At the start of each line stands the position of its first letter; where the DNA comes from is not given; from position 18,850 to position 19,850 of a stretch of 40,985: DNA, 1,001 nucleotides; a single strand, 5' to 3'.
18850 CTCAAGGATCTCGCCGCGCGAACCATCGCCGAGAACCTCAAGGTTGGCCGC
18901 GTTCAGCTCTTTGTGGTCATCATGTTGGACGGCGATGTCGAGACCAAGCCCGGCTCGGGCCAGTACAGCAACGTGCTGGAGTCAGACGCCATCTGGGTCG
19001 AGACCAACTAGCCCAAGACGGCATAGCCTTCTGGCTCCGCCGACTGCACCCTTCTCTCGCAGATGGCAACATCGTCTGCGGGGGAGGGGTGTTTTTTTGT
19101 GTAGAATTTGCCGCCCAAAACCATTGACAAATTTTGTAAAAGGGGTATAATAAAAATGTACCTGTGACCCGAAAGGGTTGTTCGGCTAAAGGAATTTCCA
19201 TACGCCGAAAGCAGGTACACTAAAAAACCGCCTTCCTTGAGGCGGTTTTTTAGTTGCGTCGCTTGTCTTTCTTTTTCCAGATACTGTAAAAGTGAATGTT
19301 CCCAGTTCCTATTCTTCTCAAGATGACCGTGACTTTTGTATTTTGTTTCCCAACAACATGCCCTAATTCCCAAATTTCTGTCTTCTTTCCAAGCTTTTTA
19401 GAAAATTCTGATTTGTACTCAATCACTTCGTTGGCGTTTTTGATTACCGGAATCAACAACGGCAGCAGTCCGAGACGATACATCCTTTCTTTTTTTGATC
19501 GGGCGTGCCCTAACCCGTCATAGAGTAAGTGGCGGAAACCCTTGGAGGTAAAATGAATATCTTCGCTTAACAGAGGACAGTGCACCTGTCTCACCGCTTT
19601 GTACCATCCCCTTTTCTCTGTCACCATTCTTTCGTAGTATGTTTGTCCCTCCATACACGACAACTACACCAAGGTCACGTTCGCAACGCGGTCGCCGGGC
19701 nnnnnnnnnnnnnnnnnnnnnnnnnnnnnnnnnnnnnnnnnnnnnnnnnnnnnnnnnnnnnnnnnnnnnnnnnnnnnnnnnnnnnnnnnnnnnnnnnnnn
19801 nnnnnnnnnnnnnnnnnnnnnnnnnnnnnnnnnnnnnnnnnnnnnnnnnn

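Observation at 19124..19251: Stand-alone structured small RNA framed by a near-consensus promoter and a perfect intrinsic terminator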

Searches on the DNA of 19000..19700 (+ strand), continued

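Call 82: search_with_rna_model(model_id=R1, sources=[window, L001, L002, L003, L004, L005, L006, L007, L008, L009, L010, L011, L012, L013, L014, L015, L016, L017, L018, L019, L020, L021, L022, L023, L024, L025, L026, L027, L028, L029, L030, L031, L032, L033, L034, L035, L036, L037, L038, L039, L040, L041, L042, L043, L044, L045, L046, L047, L048, L049, L050, L051, L052, L053, L054, L055, L056, L057, L058, L059, L060, L061, L062, L063, L064, L065, L066, L067, L068, L069, L070, L071, L072, L073, L074, L075, L076, L077, L078, L079, L080, L082, L088, L094, L097], max_evalue=0.00001, make_alignment=true)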
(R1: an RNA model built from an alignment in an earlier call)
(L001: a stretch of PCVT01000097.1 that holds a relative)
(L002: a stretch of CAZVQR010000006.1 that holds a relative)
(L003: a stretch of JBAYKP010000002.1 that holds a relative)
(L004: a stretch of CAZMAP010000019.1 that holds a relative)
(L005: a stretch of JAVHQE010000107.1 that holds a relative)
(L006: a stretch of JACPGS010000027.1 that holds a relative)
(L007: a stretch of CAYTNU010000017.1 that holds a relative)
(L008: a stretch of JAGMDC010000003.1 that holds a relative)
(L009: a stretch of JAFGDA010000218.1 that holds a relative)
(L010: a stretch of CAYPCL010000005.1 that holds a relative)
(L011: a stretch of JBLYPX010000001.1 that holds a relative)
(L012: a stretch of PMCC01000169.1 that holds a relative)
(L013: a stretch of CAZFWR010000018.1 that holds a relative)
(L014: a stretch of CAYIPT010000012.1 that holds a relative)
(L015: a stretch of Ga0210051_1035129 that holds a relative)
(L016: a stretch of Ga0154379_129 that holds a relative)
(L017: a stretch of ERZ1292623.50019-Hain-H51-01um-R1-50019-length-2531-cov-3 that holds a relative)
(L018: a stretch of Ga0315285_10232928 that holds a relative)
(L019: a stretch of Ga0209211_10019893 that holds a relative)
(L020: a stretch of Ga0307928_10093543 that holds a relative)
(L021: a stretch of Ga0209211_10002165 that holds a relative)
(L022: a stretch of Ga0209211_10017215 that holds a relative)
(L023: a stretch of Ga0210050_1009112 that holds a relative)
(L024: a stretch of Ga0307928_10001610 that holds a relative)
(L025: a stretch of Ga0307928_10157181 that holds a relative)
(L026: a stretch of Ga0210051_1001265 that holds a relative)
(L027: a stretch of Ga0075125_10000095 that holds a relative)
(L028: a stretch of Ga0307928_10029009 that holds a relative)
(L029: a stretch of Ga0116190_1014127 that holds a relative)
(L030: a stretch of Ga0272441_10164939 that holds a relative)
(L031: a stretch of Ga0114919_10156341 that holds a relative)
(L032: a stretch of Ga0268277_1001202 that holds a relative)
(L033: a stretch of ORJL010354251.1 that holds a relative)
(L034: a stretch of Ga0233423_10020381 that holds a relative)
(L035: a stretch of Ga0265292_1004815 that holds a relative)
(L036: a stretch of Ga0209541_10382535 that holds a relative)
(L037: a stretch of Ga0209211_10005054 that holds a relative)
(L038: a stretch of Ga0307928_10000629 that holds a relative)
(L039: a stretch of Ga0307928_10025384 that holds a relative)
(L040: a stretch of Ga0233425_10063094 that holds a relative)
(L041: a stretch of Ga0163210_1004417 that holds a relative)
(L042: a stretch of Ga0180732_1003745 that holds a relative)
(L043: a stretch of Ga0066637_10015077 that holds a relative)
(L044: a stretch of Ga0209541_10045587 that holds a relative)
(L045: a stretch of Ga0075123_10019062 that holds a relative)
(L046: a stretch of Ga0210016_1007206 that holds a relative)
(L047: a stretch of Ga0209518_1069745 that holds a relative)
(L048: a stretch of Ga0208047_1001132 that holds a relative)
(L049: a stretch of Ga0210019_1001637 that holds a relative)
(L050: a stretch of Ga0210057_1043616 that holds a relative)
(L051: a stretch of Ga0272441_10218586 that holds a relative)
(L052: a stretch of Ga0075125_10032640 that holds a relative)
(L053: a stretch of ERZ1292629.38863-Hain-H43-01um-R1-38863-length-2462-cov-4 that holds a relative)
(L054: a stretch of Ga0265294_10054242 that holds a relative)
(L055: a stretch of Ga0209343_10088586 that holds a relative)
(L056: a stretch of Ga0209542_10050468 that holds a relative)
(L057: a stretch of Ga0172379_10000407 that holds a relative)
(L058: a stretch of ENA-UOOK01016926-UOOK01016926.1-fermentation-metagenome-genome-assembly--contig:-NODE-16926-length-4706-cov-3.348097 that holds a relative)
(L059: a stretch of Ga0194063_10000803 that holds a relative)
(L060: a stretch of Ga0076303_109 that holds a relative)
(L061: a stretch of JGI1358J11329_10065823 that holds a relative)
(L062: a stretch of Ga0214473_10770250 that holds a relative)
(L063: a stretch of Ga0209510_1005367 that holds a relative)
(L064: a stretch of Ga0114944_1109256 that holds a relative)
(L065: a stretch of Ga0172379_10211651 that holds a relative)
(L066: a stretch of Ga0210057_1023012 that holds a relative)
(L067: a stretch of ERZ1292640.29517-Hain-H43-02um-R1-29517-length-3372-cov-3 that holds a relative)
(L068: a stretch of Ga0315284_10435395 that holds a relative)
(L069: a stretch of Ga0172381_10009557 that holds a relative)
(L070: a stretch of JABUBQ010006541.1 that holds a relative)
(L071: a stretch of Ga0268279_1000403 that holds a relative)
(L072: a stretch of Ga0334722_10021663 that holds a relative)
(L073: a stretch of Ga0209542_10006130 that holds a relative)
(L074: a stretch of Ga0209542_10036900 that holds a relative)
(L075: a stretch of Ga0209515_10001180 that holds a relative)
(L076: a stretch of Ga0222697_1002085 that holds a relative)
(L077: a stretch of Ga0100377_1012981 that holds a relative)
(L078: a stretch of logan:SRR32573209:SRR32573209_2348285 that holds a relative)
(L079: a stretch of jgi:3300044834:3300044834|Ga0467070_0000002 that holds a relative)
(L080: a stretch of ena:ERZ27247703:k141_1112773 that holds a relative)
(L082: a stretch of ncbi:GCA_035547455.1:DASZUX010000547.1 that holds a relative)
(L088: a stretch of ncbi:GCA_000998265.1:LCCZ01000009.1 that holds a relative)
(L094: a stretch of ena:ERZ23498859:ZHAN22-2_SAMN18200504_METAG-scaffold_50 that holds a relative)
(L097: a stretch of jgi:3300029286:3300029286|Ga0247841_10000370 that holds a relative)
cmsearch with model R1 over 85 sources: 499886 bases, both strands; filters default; matches with E-value up to 0.00001: 89.
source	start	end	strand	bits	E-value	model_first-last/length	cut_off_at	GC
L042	3995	4057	+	89.5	3.8e-25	1-63/63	no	0.46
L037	2175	2237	-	89.3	4.5e-25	1-63/63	no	0.48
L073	13270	13332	+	89.3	4.5e-25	1-63/63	no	0.48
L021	2984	3046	-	89.3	4.7e-25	1-63/63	no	0.48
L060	1454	1516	+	89.3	4.7e-25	1-63/63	no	0.48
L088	5432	5494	-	89.3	4.7e-25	1-63/63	no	0.48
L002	3414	3476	-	89.1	5.3e-25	1-63/63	no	0.49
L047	764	826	+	89.1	5.3e-25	1-63/63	no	0.49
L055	1281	1343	+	89.1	5.3e-25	1-63/63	no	0.49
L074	450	512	-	89.1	5.3e-25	1-63/63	no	0.49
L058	2101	2163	-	88.5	8.2e-25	1-63/63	no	0.46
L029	4005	4067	+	88.3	9.4e-25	1-63/63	no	0.49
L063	4293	4355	+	88.3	9.4e-25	1-63/63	no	0.49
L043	597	660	+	87.9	1.3e-24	1-63/63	no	0.47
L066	2279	2342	+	87.9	1.3e-24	1-63/63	no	0.47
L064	373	436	+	87.3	2e-24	1-63/63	no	0.47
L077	1577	1640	-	87.3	2e-24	1-63/63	no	0.44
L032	2464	2527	-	87.2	2.2e-24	1-63/63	no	0.48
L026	1489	1552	+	87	2.5e-24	1-63/63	no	0.47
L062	509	572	-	86.3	4.1e-24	1-63/63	no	0.48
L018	841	904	-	85.8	6e-24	1-63/63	no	0.45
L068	825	888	+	85.8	6e-24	1-63/63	no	0.45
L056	812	874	-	85.8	6.1e-24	1-63/63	no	0.49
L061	43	106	+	85.4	8.2e-24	1-63/63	no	0.48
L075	2979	3042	+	85.4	8.2e-24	1-63/63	no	0.48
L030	1897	1959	+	85.1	9.8e-24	1-63/63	no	0.49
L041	3418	3481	+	84.9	1.1e-23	1-63/63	no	0.39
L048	216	279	-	84.9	1.1e-23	1-63/63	no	0.39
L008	3426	3489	-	84.9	1.2e-23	1-63/63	no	0.5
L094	5435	5498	-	84.9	1.2e-23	1-63/63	no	0.5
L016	258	321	-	84.8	1.3e-23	1-63/63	no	0.52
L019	324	387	-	84.8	1.3e-23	1-63/63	no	0.52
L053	55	118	+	84.8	1.3e-23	1-63/63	no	0.52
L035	4342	4405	-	84.8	1.3e-23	1-63/63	no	0.39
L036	826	889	+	84.6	1.5e-23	1-63/63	no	0.53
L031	525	588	+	84.2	2e-23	1-63/63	no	0.48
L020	617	680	-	84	2.2e-23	1-63/63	no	0.42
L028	33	96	-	84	2.2e-23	1-63/63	no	0.42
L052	1432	1495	-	84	2.2e-23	1-63/63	no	0.42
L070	936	999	+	84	2.3e-23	1-63/63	no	0.48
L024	187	250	+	83.9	2.5e-23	1-63/63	no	0.5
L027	13362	13425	-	83.9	2.5e-23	1-63/63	no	0.5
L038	9692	9755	-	83.9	2.5e-23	1-63/63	no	0.5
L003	3416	3479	-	83.9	2.5e-23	1-63/63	no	0.36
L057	10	73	+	83.9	2.5e-23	1-63/63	no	0.36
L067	26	89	+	83.7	2.9e-23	1-63/63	no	0.53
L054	616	678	-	83.2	4.1e-23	1-63/63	no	0.44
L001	1423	1485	-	83.1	4.5e-23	1-63/63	no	0.49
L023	1619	1681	+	83.1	4.5e-23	1-63/63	no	0.49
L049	1019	1081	+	83.1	4.5e-23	1-63/63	no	0.49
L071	6994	7057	-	82.7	5.8e-23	1-63/63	no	0.5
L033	2462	2525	+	82.6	6.4e-23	1-63/63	no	0.55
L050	2880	2944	+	82.2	8.9e-23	1-63/63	no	0.42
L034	612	676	+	81.9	1.1e-22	1-63/63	no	0.43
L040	760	824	-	81.9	1.1e-22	1-63/63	no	0.43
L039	1520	1583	-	81.9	1.1e-22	1-63/63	no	0.44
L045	1940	2003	+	81.9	1.1e-22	1-63/63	no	0.44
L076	5515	5578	-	81.8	1.1e-22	1-63/63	no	0.42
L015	3003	3066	+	81.3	1.7e-22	1-63/63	no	0.44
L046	889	952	-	81.3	1.7e-22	1-63/63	no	0.44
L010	3422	3486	-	81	2.1e-22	1-63/63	no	0.45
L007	3414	3476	-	80.9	2.3e-22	1-63/63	no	0.43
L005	1079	1142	-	80.7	2.6e-22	1-63/63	no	0.39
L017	1044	1107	-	80.2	3.7e-22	1-63/63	no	0.53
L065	523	586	-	80.2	3.9e-22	1-63/63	no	0.41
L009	3420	3483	-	80.1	4.1e-22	1-63/63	no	0.39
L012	3422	3485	-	79.7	5.3e-22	1-63/63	no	0.47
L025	97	160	-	78.7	1.1e-21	1-63/63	no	0.39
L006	3416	3480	-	78.6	1.2e-21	1-63/63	no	0.48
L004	1511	1574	-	78.5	1.4e-21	1-63/63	no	0.44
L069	2425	2489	+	78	1.9e-21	1-63/63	no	0.42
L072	3932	3994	-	77.3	3.2e-21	1-63/63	no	0.51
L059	6256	6320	+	74.5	2.6e-20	1-63/63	no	0.35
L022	5598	5663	-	72.5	1.1e-19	1-63/63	no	0.53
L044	617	682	-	72.5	1.1e-19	1-63/63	no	0.53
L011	3409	3472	-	69.4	1.1e-18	1-63/63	no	0.42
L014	3445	3505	-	63.9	6.3e-17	1-63/63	no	0.52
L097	5427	5493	-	63.5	8.8e-17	1-63/63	no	0.43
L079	4503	4563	-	62.8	1.5e-16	1-63/63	no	0.59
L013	2797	2857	-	61.6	3.6e-16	1-63/63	no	0.49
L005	1311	1368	-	59.9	1.3e-15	1-63/63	no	0.5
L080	4498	4558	-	59.1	2.3e-15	1-63/63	no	0.51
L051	1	46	+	57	1.1e-14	18-63/63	5'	0.46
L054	877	932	-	55.9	2.4e-14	1-63/63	no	0.57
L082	3942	4003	-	54.3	7.7e-14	1-63/63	no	0.56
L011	2895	2950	+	50.8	1.1e-12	1-63/63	no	0.32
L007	5036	5099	-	47.6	1.1e-11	1-63/63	no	0.48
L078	1163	1222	-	30.4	3.8e-06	1-63/63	no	0.48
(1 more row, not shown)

Alignment A4: 89 matches aligned to the model, 76 columns, each read 5' to 3' on its own strand. Consensus structure (alignment columns), stored with it:
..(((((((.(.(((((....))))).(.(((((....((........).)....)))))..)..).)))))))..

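Call 97: search_with_rna_model(model_id=R1, source=window, filters=off, max_evalue=1)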
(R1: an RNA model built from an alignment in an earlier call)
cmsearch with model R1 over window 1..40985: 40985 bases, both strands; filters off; matches with E-value up to 1: 3.
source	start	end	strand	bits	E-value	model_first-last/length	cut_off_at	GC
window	19156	19220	+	80.3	2.8e-23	1-63/63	no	0.49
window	19181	19209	-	14.9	0.03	26-52/63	no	0.45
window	34552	34626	+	12.6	0.17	1-63/63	no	0.47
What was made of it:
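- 19158..19218 (+): Core of the small RNA, a three-way junction. P1 is 19158-19165 with 19211-19218. P2 is 19166-19170 with 19175-19179, with a GAAA loop at 19171-19174. P3 is 19181-19186 with 19204-19209. P3 carries an A-rich internal loop (19187-19190 and 19200-19203) and an apical GG/CC stem (19191-19192 with 19198-19199). Covariance model R1 scores it 80.3 bits, and it is the only copy in the window (call 97).
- The reverse strand scores only 14.9 bits against the model (call 97).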
